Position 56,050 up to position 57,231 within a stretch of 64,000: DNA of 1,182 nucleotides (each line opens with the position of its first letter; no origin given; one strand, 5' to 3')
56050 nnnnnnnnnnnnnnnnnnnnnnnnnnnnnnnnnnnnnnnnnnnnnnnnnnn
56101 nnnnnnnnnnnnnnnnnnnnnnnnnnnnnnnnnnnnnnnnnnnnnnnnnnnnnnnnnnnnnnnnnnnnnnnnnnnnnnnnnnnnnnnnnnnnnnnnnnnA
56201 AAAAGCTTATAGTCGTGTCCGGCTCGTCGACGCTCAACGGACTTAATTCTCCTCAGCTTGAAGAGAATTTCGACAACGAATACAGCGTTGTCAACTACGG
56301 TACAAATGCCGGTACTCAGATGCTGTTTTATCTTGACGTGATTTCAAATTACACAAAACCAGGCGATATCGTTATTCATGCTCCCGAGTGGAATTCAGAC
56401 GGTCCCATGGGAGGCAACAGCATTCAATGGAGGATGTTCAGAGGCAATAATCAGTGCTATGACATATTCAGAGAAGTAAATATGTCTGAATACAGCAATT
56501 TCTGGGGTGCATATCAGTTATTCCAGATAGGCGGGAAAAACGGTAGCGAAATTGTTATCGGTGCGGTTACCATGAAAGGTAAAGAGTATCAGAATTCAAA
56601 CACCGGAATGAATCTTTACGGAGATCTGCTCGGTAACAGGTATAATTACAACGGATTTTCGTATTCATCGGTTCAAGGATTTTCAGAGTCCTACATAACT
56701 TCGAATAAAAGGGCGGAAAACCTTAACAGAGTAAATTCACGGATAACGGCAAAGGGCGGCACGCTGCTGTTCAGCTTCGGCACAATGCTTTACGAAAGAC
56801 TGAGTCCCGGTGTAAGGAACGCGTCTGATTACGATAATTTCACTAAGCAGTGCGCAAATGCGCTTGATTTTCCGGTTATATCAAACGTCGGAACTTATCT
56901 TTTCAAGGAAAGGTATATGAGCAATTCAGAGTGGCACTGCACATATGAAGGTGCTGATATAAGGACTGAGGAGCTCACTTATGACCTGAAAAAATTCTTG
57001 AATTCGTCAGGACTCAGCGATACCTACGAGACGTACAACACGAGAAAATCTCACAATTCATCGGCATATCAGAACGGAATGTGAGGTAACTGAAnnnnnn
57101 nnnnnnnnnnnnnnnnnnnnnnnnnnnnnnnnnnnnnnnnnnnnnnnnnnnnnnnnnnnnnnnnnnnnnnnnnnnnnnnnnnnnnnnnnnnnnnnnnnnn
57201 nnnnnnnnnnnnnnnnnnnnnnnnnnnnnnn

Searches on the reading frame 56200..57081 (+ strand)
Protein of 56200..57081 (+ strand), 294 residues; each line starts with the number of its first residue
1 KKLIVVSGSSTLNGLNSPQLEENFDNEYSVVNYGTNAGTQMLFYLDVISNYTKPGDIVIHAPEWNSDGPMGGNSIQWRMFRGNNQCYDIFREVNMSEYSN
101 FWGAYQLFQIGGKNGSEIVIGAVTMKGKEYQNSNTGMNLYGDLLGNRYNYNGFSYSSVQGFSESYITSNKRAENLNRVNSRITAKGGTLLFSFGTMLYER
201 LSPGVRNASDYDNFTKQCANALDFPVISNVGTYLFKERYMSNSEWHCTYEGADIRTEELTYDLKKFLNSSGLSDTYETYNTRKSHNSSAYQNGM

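Call 37: search_protein_families(library=pfam, proteins=[window:56200-57081:+], max_evalue=10)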
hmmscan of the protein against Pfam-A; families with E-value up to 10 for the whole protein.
seq(294 aa): 0 families
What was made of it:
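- Closest known: MBOAT-SGNH polymer acyltransferase pairs. Different: The SGNH-like domain matches no Pfam family (call 37) and is fused to LRR_5 repeats.
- Tried and rejected: Pfam on the isolated SGNH-like domains: nothing usable (call 37).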
